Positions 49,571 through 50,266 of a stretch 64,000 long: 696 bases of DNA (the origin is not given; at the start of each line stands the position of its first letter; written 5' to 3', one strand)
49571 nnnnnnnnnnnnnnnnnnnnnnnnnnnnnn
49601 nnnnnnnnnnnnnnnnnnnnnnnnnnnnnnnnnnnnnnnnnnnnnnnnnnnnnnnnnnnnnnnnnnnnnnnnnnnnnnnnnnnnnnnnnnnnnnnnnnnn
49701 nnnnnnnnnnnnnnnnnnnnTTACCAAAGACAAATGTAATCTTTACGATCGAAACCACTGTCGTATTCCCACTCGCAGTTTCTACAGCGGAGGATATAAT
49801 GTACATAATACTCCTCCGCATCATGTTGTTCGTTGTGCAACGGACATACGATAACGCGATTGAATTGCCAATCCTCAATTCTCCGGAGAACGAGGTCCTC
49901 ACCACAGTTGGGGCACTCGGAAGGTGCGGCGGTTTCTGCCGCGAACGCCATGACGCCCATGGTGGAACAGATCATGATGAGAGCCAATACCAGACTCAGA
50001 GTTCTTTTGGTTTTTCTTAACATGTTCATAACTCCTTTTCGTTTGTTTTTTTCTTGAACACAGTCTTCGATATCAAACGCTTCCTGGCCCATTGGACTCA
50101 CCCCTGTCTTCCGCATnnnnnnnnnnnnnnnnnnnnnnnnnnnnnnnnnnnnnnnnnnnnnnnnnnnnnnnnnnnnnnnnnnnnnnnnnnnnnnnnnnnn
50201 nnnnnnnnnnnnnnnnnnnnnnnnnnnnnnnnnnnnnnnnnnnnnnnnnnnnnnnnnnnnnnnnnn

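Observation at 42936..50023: Unusual ABC module: one ATPase, three FtsX permeases, and two cognate small Cys-rich secreted-protein/giant-ectodomain permease pairs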

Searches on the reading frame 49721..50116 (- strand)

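Call 3: search_protein_families(library=pfam, proteins=[window:49721-50116:-], max_evalue=0.01)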
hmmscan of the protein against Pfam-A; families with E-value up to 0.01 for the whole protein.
window:49721-50116:- (131 aa): 1 family
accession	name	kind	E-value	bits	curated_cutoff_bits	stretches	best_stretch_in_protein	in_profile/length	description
PF07754.17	HVO_2753_ZBP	-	0.00032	20.9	33.2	1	50-79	1-30/46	Small zinc finger protein HVO_2753-like, Zn-binding pocket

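Call 4: search_protein_families(library=ncbifam, proteins=[window:49721-50116:-], max_evalue=0.01)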
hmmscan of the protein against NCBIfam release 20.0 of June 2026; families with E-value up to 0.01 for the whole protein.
window:49721-50116:- (131 aa): 1 family
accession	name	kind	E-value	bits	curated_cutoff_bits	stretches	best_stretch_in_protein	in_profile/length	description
NF011481.0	PRK14890.1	equivalog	0.00056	19.9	61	1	48-92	10-54/61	putative Zn-ribbon RNA-binding protein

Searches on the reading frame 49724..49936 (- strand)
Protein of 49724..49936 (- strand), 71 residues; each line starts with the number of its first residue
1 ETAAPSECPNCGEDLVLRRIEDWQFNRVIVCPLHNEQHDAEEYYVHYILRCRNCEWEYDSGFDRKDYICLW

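Call 55: search_solved_structures(query=A4, max_evalue=10)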
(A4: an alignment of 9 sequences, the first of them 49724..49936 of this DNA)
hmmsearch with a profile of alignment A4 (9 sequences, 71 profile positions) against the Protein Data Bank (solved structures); distinct sequences matched with E-value up to 10: 1.
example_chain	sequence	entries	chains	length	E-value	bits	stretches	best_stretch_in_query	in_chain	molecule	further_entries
9iho_e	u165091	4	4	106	0.7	13.4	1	26-67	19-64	BA75_05084T0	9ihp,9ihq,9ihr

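Call 57: search_protein_representatives(alignment_id=A4)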
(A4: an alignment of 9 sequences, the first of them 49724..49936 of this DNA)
Query: 9 sequences, 71 profile positions. Proteins with E-value up to 0.001 (for the whole library): 27; up to 1e-10: 11; up to 1e-30: 0. The best 27 are listed.
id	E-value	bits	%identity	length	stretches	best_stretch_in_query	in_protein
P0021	3.2e-24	101.0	-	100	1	1-71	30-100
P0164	2.0e-16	76.0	-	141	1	1-70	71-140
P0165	2.2e-16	75.9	-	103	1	6-70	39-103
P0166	6.4e-15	71.2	-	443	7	34-59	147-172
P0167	9.5e-15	70.6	-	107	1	7-70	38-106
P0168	2.9e-14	69.1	-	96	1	8-70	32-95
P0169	6.8e-14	67.9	-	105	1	4-71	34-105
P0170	2.2e-13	66.3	-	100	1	6-70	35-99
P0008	5.6e-13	65.0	-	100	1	2-71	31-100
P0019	4.6e-12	62.0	-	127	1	4-70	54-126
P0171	2.2e-11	59.8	-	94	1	5-70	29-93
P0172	1.3e-10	57.4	-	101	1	1-70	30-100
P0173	1.9e-10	56.9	-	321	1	6-70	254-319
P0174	2.0e-10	56.8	-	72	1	4-70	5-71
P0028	2.2e-10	56.7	-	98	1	3-70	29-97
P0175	4.2e-09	52.6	-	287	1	5-70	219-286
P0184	1.1e-04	38.4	-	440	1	8-70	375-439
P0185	4.9e-04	36.3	-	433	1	8-70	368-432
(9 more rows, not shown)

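Call 59: find_encoding_contigs(protein=P0184, flank=8000, max_places=3)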
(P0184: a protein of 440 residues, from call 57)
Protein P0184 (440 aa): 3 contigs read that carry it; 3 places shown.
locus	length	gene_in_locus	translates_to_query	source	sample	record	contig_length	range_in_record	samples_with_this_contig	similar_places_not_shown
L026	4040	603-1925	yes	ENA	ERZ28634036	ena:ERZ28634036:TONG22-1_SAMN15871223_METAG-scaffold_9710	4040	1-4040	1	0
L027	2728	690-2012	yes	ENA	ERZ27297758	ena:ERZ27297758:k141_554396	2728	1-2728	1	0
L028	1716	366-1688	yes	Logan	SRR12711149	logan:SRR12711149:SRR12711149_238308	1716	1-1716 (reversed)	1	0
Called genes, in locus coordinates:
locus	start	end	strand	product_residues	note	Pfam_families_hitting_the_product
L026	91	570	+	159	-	-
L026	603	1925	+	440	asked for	PF12671:Amidase_6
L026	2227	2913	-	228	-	-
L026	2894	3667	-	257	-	-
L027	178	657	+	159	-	-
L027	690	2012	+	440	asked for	PF12671:Amidase_6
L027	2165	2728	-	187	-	?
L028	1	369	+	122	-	?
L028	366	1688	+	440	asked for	PF12671:Amidase_6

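Call 60: search_protein_families(library=pfam, proteins=[P0173, P0175, P0184, P0185], max_evalue=0.01)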
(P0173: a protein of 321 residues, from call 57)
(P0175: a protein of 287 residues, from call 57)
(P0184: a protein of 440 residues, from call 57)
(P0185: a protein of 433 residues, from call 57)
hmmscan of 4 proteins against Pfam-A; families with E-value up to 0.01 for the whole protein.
P0173 (321 aa): 1 family
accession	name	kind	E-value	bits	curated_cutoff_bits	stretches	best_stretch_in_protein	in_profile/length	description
PF12671.13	Amidase_6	-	1.1e-20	74.9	23.2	1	64-229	2-150/163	Putative amidase domain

P0175 (287 aa): 0 families

P0184 (440 aa): 1 family
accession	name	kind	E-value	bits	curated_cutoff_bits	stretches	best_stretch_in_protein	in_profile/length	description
PF12671.13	Amidase_6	-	2.4e-22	80.2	23.2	1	186-337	2-140/163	Putative amidase domain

P0185 (433 aa): 1 family
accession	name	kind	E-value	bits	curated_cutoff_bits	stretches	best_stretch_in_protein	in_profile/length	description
PF12671.13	Amidase_6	-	2.3e-24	86.8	23.2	1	187-349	2-159/163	Putative amidase domain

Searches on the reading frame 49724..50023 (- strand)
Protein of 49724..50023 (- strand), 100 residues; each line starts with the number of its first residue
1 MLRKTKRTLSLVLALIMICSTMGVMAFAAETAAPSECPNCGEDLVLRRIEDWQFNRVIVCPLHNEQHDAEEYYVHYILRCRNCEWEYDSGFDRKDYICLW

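Call 10: find_homologous_proteins(query=window:49724-50023:-, max_evalue=0.01)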
Query seq(100 aa) (100 aa): 43 proteins with E <= 0.01 among 50 candidates.
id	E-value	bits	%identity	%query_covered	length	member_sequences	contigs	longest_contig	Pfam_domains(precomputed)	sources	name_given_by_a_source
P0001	5.0e-65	234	100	100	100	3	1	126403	-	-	-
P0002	9.9e-42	159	73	100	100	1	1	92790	-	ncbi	-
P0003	1.2e-36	142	70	99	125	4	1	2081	-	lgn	-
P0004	2.6e-31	125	64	99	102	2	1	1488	-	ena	-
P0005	3.0e-27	112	63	99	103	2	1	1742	-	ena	-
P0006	1.3e-25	107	60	100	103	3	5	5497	-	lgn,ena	-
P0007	9.1e-25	104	60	100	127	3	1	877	-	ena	-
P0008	7.0e-23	98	53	100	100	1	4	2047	-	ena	-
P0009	1.2e-21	94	51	99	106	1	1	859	-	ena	-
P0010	1.8e-20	90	52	99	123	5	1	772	-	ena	-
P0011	7.1e-20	89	54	99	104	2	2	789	-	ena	-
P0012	7.9e-20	88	54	99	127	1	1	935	-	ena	-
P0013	1.2e-18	85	54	99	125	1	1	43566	-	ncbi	-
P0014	2.1e-18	84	50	99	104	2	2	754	-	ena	-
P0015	2.6e-18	84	53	84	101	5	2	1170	-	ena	-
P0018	4.1e-16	76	54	91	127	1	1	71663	-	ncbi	-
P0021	1.5e-15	75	48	100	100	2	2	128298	-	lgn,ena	-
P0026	9.3e-14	69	52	84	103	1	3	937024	-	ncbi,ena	-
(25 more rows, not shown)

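Call 13: find_encoding_contigs(protein=P0002, flank=10000, max_places=3)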
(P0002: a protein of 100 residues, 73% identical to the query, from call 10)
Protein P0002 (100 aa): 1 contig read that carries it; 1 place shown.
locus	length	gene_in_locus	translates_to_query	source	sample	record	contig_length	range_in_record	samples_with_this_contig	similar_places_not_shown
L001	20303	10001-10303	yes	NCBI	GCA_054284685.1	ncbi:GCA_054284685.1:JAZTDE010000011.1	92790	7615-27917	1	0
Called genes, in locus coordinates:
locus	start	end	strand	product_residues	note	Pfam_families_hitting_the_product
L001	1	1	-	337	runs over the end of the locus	PF05343:Peptidase_M42, PF01546:Peptidase_M20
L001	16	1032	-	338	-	PF05343:Peptidase_M42, PF01546:Peptidase_M20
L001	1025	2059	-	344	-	PF05343:Peptidase_M42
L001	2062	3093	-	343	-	PF05343:Peptidase_M42, PF01546:Peptidase_M20 (weak)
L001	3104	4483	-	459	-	PF08245:Mur_ligase_M, PF02875:Mur_ligase_C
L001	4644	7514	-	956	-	PF00005:ABC_tran, PF02463:SMC_N (faint), PF02687:FtsX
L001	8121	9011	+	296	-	PF00892:EamA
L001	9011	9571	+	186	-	PF13302:Acetyltransf_3, PF00583:Acetyltransf_1, PF13508:Acetyltransf_7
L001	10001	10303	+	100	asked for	-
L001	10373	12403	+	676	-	PF12704:MacB_PCD (weak), PF02687:FtsX (weak)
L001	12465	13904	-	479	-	PF00291:PALP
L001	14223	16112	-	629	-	-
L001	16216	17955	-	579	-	PF00664:ABC_membrane, PF00005:ABC_tran, PF02463:SMC_N (faint)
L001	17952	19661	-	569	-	PF00664:ABC_membrane, PF00005:ABC_tran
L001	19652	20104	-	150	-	PF01047:MarR, PF12802:MarR_2, PF13463:HTH_27 (weak)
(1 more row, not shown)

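Call 17: find_encoding_contigs(protein=P0026, flank=10000, max_places=3)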
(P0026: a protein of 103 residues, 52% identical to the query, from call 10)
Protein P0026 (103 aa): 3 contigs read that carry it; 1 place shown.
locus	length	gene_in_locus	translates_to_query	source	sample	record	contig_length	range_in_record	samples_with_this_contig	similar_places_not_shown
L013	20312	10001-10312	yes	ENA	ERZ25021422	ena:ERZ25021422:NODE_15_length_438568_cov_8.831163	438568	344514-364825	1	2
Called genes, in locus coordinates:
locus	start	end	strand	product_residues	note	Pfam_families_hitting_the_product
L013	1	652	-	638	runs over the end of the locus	PF00005:ABC_tran, PF02463:SMC_N (faint), PF13476:AAA_23 (faint), PF13555:AAA_29 (faint), PF12848:ABC_tran_Xtn, PF00005:ABC_tran, PF00006:ATP-synt_ab (weak), PF16326:ABC_tran_CTD (weak), +5 more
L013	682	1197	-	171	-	PF20122:DUF6512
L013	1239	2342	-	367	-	PF01594:AI-2E_transport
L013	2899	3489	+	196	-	PF00156:Pribosyltran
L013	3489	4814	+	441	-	PF00860:Xan_ur_permease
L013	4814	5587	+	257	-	PF04607:RelA_SpoT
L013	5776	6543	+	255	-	PF00696:AA_kinase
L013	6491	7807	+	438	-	PF00171:Aldedh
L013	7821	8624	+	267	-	PF03446:NAD_binding_2, PF03807:F420_oxidored, PF14748:P5CR_dimer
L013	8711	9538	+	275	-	PF10609:ParA, PF01656:CbiA, PF13614:AAA_31 (faint)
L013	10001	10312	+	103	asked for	-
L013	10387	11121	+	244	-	-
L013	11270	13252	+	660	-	PF12704:MacB_PCD (weak), PF02687:FtsX (weak)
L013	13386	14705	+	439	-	PF01595:CNNM, PF00571:CBS (faint), PF03471:CorC_HlyC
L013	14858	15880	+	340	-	PF13303:PTS_EIIC_2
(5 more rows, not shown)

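Call 19: find_encoding_contigs(protein=P0013, flank=10000, max_places=3)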
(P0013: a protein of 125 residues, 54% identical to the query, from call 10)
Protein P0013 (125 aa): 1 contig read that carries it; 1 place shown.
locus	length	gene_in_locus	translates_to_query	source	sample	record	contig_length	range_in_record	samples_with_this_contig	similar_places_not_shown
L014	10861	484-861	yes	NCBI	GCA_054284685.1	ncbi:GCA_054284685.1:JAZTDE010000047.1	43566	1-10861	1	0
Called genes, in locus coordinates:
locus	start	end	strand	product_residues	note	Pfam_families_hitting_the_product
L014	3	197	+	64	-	?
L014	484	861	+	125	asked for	-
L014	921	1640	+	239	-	-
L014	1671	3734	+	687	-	PF12704:MacB_PCD, PF02687:FtsX (weak)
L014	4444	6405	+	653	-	PF02687:FtsX (weak)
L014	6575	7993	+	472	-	PF00919:UPF0004, PF04055:Radical_SAM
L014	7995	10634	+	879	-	PF01624:MutS_I, PF05188:MutS_II, PF05192:MutS_III, PF05190:MutS_IV, PF00488:MutS_V, PF27441:MutS_C (faint)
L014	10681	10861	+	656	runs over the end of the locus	PF02518:HATPase_c, PF13589:HATPase_c_3, PF01119:DNA_mis_repair, PF08676:MutL_C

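Call 20: find_encoding_contigs(protein=P0018, flank=10000, max_places=3)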
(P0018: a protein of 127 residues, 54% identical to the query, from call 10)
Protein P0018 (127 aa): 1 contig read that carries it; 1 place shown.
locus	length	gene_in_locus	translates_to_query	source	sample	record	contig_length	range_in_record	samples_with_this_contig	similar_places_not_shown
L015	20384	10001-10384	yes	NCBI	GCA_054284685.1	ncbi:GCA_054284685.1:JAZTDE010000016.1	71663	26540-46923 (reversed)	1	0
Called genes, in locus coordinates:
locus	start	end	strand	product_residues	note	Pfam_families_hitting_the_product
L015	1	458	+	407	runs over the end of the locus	PF00089:Trypsin, PF13365:Trypsin_2, PF00595:PDZ (weak), PF13180:PDZ_2, PF17820:PDZ_6 (weak)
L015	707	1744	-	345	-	PF03447:NAD_binding_3 (weak), PF00742:Homoserine_dh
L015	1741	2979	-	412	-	PF00817:IMS, PF21999:IMS_HHH_1 (faint), PF11799:IMS_C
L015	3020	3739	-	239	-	PF02146:SIR2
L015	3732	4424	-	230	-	PF00702:Hydrolase, PF13419:HAD_2, PF13242:Hydrolase_like (weak)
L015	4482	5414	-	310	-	PF00781:DAGK_cat, PF19279:YegS_C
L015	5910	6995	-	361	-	PF01168:Ala_racemase_N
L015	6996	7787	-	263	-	PF13354:Beta-lactamase2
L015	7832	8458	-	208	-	PF01944:SpoIIM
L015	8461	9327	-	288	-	PF00288:GHMP_kinases_N, PF08544:GHMP_kinases_C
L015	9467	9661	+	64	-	PF04070:DUF378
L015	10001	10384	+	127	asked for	-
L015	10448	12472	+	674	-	PF02687:FtsX (weak)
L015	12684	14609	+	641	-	-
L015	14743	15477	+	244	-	PF00106:adh_short, PF08659:KR, PF23441:SDR, PF13561:adh_short_C2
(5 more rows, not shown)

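Call 38: predict_structure(alignment_id=A1)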
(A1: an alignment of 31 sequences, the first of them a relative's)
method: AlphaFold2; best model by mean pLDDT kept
length: 100 residues; sequences in the alignment: 31
mean_pLDDT: 80.0   pTM: 0.52
mean pLDDT of the five models: 80.0, 79.8, 78.0, 77.2, 75.5
residues with pLDDT >= 90: 34; 70-90: 39; 50-70: 24; < 50: 3
segments of 3 or more residues with pLDDT < 50: none
pLDDT, mean of each block of 10 residues (from residue 1): 59 71 55 73 81 96 95 91 85 93
secondary structure, 60 per line:
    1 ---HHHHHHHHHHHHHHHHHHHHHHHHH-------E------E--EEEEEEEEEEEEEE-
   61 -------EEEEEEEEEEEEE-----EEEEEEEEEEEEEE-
elements in order: H4-28 E46-59 E68-80 E86-99

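Call 43: fold_search(model_id=the predicted structure, library=pdb)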
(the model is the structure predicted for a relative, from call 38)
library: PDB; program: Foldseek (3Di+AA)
matches with E <= 10: 342; with E <= 0.001: 0
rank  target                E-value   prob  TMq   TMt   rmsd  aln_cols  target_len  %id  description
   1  1nvp_D                6.7e-01  0.16  0.20  0.20   9.7        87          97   13  HUMAN TFIIA/TBP/DNA COMPLEX (released 2003-10-21)
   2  6znp_A                6.7e-01  0.16  0.21  0.04  11.7        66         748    8  Crystal Structure of DUF1998 helicase MrfA bound to DNA (released 2020-11-25)
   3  4uv2_M                8.4e-01  0.20  0.27  0.14  18.4       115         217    9  Structure of the curli transport lipoprotein CsgG in a non-lipidated, pre-pore conformation (released 2014-09-24)
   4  6fk0_B                9.5e-01  0.11  0.22  0.20  13.8       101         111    8  Xray structure of domain-swapped cystatin E dimer (released 2018-07-11)
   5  9rsc_Y                1.0e+00  0.30  0.27  0.23   9.3        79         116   15  Ternary complex of an improved charged molecular glue degrader ZZ2-SO2H, BRD4(BD1) neosubstrate, and the CTLH E3 ligas (released 2026-04-08)
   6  6fk0_A                1.1e+00  0.10  0.22  0.20  14.6       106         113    8  Xray structure of domain-swapped cystatin E dimer (released 2018-07-11)
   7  4uv2_G                1.1e+00  0.20  0.28  0.15  16.0       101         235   10  Structure of the curli transport lipoprotein CsgG in a non-lipidated, pre-pore conformation (released 2014-09-24)
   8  4uv2_P                1.2e+00  0.14  0.26  0.14  16.2       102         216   10  Structure of the curli transport lipoprotein CsgG in a non-lipidated, pre-pore conformation (released 2014-09-24)
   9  3rob_B                1.3e+00  0.30  0.26  0.22   4.1        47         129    8  The crystal structure of a conserved protein from Planctomyces limnophilus DSM 3776 (released 2011-05-11)
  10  5tu9_B                1.3e+00  0.14  0.27  0.21  14.2        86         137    6  Crystal structure of Staphylococcus epidermidis Aap G58-spacer-G513 (variant G5-spacer-consensus G5) (released 2016-12-21)
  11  3eo5                  1.3e+00  0.21  0.28  0.18   7.7        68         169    4  Crystal structure of the resuscitation promoting factor RpfB (released 2009-01-13)
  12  3tiq_B                1.3e+00  0.13  0.24  0.14   9.4        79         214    6  Crystal structure of Staphylococcus aureus SasG G51-E-G52 module (released 2012-04-18)
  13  4uv2_E                1.5e+00  0.16  0.29  0.15  15.9       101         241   11  Structure of the curli transport lipoprotein CsgG in a non-lipidated, pre-pore conformation (released 2014-09-24)
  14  4uv2_O                1.5e+00  0.14  0.28  0.16  19.6       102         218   11  Structure of the curli transport lipoprotein CsgG in a non-lipidated, pre-pore conformation (released 2014-09-24)
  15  4fzq_D                1.6e+00  0.20  0.30  0.37   8.5        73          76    3  Crystal structure of HP0197-G5 (released 2012-12-05)
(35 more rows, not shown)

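Call 44: find_related_loci(query=A1, collection=metagenome_contigs, flank=8000)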
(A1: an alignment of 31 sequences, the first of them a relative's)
Query A1 (100 aa) in metagenome_contigs; peptide patterns used: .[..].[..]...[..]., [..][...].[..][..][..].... (x = any residue, [..] = any of these).
108 stretches matched a pattern, but none encodes a relative of the query by tblastn (E <= 1e-3).

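Call 46: find_encoding_contigs(protein=P0021, flank=10000, max_places=2)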
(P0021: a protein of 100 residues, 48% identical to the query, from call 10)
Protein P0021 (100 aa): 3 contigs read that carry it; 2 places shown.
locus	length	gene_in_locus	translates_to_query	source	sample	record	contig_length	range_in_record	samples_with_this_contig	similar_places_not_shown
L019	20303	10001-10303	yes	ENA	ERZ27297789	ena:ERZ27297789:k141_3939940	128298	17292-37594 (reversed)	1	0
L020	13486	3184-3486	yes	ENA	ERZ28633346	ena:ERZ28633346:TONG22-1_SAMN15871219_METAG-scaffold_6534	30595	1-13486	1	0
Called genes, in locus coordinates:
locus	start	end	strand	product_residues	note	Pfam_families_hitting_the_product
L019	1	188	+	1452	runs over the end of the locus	PF01336:tRNA_anti-codon (weak), PF02811:PHP, PF00929:RNase_T, PF02811:PHP, PF07733:DNA_pol3_alpha, PF17657:DNA_pol3_finger, PF14579:HHH_6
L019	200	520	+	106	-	PF17004:SRP_TPR_like (faint), PF07719:TPR_2 (faint)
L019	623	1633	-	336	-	PF00044:Gp_dh_N, PF02800:Gp_dh_C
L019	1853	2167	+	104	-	PF01371:Trp_repressor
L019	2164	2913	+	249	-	PF05401:NodS (weak), PF13489:Methyltransf_23 (weak), PF13847:Methyltransf_31 (faint), PF08241:Methyltransf_11, PF08242:Methyltransf_12 (weak), PF13649:Methyltransf_25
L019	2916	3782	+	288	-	PF01430:HSP33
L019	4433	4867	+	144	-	-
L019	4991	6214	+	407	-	PF02687:FtsX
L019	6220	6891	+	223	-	PF02463:SMC_N (faint), PF00005:ABC_tran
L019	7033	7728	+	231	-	-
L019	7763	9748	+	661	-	PF12704:MacB_PCD (weak), PF02687:FtsX (weak)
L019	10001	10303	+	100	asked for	-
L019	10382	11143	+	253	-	-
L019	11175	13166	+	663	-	PF12704:MacB_PCD (faint), PF02687:FtsX (weak)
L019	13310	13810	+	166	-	-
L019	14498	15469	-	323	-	PF06325:PrmA, PF01135:PCMT (weak), PF05175:MTS, PF08242:Methyltransf_12 (weak), PF13649:Methyltransf_25 (weak), PF13847:Methyltransf_31 (weak)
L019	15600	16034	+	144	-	PF22381:Staph_reg_Sar_Rot, PF01047:MarR, PF12802:MarR_2, PF13463:HTH_27, PF13601:HTH_34 (weak)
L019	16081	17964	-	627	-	PF00122:E1-E2_ATPase, PF08282:Hydrolase_3 (faint), PF00702:Hydrolase, PF12710:HAD (faint)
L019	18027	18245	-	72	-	PF00403:HMA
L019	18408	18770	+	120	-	PF01022:HTH_5, PF12840:HTH_20 (faint)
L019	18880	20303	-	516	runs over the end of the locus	PF01841:Transglut_core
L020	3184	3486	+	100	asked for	-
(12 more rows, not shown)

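Call 47: find_encoding_contigs(protein=P0006, flank=6000, max_places=5)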
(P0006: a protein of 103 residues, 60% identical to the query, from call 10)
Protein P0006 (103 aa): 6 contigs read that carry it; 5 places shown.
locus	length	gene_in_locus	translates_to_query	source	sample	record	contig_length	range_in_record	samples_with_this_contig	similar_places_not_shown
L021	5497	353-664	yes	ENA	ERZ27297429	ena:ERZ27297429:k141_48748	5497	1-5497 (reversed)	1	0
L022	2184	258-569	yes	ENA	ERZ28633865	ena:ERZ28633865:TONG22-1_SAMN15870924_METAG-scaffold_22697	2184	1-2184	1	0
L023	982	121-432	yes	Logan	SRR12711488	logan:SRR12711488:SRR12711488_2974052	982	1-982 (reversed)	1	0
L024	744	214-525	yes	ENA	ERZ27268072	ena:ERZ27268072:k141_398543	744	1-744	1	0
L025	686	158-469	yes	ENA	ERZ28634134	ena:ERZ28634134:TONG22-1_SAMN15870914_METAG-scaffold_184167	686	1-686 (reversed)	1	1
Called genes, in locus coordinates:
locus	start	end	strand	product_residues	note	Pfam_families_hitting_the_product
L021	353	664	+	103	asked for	-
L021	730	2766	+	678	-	PF12704:MacB_PCD (weak)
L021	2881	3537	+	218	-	PF00849:PseudoU_synth_2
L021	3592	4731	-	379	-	PF13398:Peptidase_M50B (faint), PF02163:Peptidase_M50 (weak)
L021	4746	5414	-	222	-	PF03167:UDG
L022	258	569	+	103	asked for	-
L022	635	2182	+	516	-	?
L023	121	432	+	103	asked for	-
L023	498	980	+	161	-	?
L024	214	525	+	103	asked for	-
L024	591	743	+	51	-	?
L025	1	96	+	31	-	?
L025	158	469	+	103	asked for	-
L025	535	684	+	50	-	?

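Call 60: search_protein_families(library=pfam, proteins=[L019:7033-7728:+, L019:10382-11143:+, L014:921-1640:+, L019:13310-13810:+, L019:4433-4867:+], max_evalue=0.01)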
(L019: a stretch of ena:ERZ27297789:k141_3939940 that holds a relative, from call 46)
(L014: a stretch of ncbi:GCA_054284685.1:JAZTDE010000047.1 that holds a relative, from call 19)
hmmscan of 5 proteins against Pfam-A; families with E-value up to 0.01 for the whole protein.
L019:7033-7728:+ (231 aa): 0 families

L019:10382-11143:+ (253 aa): 1 family
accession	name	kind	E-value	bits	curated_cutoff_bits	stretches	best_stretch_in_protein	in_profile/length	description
PF16405.10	DUF5013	-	0.0039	17.8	28.5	1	175-223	41-89/149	Domain of unknown function (DUF5013)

L014:921-1640:+ (239 aa): 0 families

L019:13310-13810:+ (166 aa): 2 families
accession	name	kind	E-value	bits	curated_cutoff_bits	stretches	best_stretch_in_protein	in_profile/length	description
PF13302.13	Acetyltransf_3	-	0.0014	19.8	25.4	1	45-140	38-138/138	Acetyltransferase (GNAT) domain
PF13523.12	Acetyltransf_8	-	0.0094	16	27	0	46-93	29-77/145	Acetyltransferase (GNAT) domain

L019:4433-4867:+ (144 aa): 1 family
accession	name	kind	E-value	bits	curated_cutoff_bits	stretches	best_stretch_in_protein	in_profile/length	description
PF13495.12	Phage_int_SAM_4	-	0.00032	21.5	27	1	18-86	3-71/85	Phage integrase, N-terminal SAM-like domain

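Call 75: list_cluster_members(proteins=[P0002, P0048, P0049, P0131, P0122, P0134, P0143, P0026])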
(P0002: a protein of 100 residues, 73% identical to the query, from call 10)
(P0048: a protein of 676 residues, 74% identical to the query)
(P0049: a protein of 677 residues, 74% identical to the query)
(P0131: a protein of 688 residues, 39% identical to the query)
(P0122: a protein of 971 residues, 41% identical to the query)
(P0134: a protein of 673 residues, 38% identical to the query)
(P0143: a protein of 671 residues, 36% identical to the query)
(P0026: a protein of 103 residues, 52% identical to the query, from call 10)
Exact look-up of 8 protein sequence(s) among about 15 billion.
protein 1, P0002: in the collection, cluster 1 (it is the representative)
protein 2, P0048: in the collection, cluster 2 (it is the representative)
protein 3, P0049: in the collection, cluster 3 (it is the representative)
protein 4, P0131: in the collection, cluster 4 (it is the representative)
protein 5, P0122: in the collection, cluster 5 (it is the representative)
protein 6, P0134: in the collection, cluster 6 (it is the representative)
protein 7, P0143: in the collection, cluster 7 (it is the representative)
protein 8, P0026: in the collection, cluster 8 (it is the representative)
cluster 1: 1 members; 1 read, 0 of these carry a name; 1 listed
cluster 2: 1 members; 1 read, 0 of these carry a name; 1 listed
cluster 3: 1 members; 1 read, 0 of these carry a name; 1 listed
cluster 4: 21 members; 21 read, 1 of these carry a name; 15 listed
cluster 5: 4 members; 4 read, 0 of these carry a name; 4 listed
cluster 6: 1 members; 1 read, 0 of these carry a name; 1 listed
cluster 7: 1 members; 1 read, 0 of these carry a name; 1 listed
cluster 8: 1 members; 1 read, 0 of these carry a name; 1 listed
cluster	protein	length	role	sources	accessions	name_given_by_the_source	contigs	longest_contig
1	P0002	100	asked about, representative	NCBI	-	-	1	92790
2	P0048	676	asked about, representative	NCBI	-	-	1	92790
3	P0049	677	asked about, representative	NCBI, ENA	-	-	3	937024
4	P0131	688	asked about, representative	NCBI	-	-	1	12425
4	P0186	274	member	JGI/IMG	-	hypothetical protein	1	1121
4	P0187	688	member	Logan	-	-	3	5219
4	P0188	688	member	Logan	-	-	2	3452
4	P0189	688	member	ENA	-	-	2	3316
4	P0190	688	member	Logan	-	-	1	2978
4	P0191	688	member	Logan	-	-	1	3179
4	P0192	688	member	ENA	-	-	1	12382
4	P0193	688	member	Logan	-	-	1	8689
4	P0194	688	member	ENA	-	-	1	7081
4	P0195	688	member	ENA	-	-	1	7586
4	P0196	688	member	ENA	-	-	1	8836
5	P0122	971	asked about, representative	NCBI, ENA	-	-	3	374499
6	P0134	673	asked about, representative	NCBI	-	-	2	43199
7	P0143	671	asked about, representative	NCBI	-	-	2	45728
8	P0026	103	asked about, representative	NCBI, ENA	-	-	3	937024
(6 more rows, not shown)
